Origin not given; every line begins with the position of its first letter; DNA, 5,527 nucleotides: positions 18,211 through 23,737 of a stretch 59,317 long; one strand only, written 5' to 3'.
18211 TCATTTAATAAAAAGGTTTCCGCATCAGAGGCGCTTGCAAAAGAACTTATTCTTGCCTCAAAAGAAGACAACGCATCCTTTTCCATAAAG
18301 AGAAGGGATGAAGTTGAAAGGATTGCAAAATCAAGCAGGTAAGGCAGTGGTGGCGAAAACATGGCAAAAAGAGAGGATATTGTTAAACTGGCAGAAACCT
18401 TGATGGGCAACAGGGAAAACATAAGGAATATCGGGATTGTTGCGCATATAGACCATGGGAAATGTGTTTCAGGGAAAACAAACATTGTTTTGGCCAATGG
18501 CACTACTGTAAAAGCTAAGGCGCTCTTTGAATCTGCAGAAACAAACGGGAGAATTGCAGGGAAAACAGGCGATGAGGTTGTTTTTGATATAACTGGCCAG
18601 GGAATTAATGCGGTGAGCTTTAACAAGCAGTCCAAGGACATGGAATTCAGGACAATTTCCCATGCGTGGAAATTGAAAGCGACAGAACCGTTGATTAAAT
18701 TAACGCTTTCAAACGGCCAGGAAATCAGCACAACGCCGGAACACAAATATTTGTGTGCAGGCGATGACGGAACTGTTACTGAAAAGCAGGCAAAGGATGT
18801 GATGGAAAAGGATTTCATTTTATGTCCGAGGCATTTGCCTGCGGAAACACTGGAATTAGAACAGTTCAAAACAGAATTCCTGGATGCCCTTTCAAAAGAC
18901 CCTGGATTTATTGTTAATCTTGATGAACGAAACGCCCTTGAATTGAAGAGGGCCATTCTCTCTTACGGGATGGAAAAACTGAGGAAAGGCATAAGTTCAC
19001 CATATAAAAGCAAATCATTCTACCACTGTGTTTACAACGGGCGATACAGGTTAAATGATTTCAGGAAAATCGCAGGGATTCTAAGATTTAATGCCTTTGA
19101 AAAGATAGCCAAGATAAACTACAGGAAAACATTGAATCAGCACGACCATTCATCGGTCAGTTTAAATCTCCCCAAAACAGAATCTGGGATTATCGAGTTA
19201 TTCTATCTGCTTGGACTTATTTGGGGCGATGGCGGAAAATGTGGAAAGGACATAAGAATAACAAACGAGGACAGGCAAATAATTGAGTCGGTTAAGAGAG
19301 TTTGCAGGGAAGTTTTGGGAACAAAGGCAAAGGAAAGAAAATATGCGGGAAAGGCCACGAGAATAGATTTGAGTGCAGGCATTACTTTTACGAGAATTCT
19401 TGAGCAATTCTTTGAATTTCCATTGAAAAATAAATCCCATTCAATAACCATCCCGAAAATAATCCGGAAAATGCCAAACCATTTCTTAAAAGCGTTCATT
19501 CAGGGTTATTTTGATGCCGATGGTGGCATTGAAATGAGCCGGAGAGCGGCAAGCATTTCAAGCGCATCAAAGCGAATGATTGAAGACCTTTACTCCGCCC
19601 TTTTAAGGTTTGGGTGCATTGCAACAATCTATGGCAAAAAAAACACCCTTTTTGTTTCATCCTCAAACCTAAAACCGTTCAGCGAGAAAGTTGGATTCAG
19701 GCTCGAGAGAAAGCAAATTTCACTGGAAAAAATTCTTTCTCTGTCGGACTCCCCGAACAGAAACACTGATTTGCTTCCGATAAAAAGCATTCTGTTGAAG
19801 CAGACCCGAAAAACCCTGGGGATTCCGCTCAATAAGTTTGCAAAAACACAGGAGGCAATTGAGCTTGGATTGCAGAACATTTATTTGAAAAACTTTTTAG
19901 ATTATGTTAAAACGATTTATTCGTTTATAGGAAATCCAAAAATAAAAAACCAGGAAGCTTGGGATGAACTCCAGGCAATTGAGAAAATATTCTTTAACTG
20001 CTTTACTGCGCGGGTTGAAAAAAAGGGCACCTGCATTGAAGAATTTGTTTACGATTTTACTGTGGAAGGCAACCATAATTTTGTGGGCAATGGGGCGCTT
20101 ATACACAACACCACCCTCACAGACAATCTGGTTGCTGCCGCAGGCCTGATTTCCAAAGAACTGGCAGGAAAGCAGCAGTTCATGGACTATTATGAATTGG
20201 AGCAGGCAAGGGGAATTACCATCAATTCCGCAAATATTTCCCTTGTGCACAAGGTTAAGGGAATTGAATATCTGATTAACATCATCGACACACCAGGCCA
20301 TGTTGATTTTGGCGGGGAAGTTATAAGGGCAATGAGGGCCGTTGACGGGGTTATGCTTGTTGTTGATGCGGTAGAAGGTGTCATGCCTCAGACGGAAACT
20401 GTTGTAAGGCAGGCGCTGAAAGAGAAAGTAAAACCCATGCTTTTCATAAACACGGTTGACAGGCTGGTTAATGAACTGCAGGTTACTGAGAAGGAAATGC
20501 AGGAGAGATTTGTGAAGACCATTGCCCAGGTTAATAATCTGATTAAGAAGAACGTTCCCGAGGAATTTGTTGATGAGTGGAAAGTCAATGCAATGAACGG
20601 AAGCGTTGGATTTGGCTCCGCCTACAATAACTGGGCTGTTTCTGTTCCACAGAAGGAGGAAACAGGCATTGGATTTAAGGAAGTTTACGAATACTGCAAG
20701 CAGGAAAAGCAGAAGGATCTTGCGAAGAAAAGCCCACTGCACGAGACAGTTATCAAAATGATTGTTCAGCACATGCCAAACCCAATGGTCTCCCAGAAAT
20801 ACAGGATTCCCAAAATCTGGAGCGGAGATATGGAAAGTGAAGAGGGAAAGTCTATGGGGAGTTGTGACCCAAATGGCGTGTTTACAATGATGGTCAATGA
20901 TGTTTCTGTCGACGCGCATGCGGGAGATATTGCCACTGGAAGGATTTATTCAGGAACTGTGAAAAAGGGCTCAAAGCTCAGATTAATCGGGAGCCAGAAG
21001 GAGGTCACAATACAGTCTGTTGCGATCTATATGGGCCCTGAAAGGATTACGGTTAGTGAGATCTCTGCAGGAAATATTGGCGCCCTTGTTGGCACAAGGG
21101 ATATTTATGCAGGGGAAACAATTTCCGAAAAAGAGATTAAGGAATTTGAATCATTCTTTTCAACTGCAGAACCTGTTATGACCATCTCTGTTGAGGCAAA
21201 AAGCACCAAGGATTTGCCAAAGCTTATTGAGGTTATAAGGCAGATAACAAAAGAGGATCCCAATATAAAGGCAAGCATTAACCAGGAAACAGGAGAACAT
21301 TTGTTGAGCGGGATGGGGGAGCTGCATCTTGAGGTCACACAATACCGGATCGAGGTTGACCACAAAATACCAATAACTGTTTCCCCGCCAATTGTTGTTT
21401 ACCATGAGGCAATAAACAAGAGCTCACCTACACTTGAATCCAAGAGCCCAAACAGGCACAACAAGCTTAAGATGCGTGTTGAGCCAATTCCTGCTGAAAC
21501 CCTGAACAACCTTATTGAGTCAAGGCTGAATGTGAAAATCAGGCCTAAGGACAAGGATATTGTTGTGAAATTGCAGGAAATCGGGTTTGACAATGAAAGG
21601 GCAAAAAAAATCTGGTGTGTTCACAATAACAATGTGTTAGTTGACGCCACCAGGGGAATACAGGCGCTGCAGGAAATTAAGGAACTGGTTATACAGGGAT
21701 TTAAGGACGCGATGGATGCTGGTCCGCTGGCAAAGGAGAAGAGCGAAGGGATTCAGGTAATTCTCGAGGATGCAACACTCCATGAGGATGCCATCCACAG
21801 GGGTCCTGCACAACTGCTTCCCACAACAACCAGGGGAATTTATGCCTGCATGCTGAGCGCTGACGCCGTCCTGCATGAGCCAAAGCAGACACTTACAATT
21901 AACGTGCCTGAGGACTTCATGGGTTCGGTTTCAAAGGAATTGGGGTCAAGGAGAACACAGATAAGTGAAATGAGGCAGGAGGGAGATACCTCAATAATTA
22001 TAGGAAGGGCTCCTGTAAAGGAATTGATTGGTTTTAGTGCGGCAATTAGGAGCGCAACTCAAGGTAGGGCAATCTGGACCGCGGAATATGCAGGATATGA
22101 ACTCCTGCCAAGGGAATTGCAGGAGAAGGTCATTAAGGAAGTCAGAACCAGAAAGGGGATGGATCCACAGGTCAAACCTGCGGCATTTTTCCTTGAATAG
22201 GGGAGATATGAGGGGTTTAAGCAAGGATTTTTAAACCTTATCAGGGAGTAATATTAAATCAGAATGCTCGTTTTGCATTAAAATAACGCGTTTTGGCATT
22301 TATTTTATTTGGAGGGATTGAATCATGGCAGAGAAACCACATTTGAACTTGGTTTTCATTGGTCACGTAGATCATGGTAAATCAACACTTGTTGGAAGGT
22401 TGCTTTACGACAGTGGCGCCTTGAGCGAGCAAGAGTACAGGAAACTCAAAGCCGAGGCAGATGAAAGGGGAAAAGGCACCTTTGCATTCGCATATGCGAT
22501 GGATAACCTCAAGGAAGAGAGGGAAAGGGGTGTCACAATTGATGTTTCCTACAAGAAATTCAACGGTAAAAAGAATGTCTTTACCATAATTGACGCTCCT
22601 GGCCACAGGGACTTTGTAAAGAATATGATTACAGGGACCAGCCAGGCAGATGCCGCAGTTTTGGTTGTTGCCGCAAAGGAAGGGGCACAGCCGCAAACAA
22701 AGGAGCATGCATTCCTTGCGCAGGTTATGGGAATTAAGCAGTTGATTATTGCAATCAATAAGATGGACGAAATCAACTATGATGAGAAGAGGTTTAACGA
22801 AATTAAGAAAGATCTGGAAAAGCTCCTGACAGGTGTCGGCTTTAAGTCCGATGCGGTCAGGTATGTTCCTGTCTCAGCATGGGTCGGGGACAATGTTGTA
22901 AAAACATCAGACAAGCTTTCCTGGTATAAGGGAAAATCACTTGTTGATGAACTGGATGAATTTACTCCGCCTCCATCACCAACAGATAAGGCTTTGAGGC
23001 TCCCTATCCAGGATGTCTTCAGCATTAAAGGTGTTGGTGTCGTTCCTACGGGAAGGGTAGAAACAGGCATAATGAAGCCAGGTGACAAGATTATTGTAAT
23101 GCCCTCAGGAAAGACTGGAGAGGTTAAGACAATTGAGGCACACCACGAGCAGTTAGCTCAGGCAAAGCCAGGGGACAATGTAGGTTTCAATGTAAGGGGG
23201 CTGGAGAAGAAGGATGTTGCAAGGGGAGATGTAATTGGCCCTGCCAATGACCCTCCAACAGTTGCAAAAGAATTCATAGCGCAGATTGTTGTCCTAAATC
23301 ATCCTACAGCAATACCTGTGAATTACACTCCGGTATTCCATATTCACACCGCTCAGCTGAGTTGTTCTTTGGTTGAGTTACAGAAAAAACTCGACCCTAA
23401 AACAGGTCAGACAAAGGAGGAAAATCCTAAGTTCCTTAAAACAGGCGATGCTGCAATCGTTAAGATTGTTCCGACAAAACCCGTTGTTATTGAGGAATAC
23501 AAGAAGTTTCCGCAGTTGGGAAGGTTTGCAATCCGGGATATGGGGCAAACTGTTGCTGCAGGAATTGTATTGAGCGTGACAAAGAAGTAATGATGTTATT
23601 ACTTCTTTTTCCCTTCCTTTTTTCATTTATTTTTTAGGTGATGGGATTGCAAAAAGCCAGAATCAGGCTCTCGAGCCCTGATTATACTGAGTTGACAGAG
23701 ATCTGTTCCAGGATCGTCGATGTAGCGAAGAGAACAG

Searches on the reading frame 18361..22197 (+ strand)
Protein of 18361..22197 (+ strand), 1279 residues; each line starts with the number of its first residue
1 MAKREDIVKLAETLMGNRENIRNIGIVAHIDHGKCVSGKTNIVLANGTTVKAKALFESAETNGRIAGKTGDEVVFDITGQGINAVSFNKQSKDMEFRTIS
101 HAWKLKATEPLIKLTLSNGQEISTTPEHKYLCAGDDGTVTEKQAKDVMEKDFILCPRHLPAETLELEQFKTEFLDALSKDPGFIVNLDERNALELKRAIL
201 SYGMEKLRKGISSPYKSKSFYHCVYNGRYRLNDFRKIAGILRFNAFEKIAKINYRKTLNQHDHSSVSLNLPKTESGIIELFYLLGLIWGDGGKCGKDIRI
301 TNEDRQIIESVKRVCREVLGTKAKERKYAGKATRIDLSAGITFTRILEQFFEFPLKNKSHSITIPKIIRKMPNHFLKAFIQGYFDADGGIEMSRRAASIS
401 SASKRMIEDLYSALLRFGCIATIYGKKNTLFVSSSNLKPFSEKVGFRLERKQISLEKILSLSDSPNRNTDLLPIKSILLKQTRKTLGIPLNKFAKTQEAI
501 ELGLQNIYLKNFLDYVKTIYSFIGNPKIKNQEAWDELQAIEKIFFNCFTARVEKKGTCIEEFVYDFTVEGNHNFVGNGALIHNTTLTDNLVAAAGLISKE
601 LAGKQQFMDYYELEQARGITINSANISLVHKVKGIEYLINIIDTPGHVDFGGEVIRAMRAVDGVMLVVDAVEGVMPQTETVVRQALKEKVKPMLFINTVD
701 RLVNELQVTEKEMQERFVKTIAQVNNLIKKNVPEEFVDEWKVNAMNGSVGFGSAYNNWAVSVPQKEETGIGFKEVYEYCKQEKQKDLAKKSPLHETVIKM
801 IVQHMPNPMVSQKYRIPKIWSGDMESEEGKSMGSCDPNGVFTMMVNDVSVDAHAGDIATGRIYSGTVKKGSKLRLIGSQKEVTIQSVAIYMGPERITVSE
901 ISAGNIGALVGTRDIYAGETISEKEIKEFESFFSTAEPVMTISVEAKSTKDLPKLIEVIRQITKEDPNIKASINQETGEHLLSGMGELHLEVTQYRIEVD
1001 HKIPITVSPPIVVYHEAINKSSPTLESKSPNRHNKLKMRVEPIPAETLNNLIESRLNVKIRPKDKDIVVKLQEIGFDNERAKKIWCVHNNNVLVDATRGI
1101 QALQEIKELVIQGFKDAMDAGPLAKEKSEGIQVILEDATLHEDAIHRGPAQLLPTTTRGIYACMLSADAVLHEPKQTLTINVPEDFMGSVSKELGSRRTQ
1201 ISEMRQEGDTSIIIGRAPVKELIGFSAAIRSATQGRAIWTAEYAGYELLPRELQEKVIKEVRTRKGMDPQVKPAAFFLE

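Call 19: search_protein_families(library=pfam, proteins=[window:18361-22197:+], max_evalue=0.001)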
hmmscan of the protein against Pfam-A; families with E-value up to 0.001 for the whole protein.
window:18361-22197:+ (1279 aa): 8 families
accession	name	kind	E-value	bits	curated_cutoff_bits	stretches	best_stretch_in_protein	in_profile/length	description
PF00009.33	GTP_EFTU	-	7.8e-47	159.7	26.5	1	584-806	17-187/188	Elongation factor Tu GTP binding domain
PF14890.11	Intein_splicing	-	2.2e-23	83.2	35.8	1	44-583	3-155/155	Intein splicing domain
PF00679.30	EFG_C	-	1e-22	80.4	27.9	1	1171-1256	2-88/89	Elongation factor G C-terminus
PF03764.24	EFG_IV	-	2.2e-22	79.6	24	1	1061-1167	10-120/121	Elongation factor G, domain IV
PF14492.12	EFG_III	-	1.9e-20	73.1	27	1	936-1008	2-74/75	Elongation Factor G, domain III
PF14528.11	LAGLIDADG_3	-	5.8e-18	65.4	22.5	1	376-445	3-82/82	LAGLIDADG-like domain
PF03144.31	GTP_EFTU_D2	-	2.6e-15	57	30.3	1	855-921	1-72/73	Elongation factor Tu domain 2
PF22042.2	EF-G_D2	-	1.1e-11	45.1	27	1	841-923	2-83/84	Elongation factor G domain 2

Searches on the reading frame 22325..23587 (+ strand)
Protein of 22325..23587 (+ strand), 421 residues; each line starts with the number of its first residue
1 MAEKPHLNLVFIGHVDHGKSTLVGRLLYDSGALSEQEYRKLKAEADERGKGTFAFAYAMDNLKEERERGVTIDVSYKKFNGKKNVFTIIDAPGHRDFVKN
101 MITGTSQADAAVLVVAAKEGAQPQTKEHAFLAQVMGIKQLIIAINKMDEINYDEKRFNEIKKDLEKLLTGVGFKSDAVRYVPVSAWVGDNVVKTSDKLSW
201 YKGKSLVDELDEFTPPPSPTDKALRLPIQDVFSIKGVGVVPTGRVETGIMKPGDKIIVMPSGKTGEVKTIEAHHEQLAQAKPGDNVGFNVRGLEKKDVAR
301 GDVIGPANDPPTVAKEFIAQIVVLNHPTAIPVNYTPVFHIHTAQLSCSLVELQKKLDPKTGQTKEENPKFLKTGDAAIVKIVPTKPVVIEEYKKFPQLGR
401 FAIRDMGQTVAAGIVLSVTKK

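Call 72: search_protein_families(library=pfam, proteins=[window:22325-23587:+], max_evalue=0.001)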
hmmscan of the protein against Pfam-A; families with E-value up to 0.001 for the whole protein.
window:22325-23587:+ (421 aa): 8 families
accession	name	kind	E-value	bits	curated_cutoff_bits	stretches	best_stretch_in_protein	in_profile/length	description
PF00009.33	GTP_EFTU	-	5e-60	202.7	26.5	1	4-215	1-187/188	Elongation factor Tu GTP binding domain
PF22594.2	GTP-eEF1A_C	-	7.3e-38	129.5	27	1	316-415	1-100/101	GTP-eEF1A C-terminal domain-like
PF03143.23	GTP_EFTU_D3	-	1.8e-30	105.8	27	1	311-418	2-105/106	Elongation factor Tu C-terminal domain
PF03144.31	GTP_EFTU_D2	-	2.4e-19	70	30.3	1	238-304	1-72/73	Elongation factor Tu domain 2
PF01926.29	MMR_HSR1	-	1.3e-07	32.2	21.9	1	49-146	11-113/113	50S ribosome-binding GTPase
PF14578.12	GTP_EFTU_D4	-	6.3e-05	23.2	23.8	1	243-303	22-84/86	Elongation factor Tu domain 4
PF08477.19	Roc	-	0.00014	22.5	27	0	48-148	10-119/119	Ras of Complex, Roc, domain of DAPkinase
PF03193.22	RsgA_GTPase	-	0.00031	21.1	30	0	106-167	21-82/174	RsgA GTPase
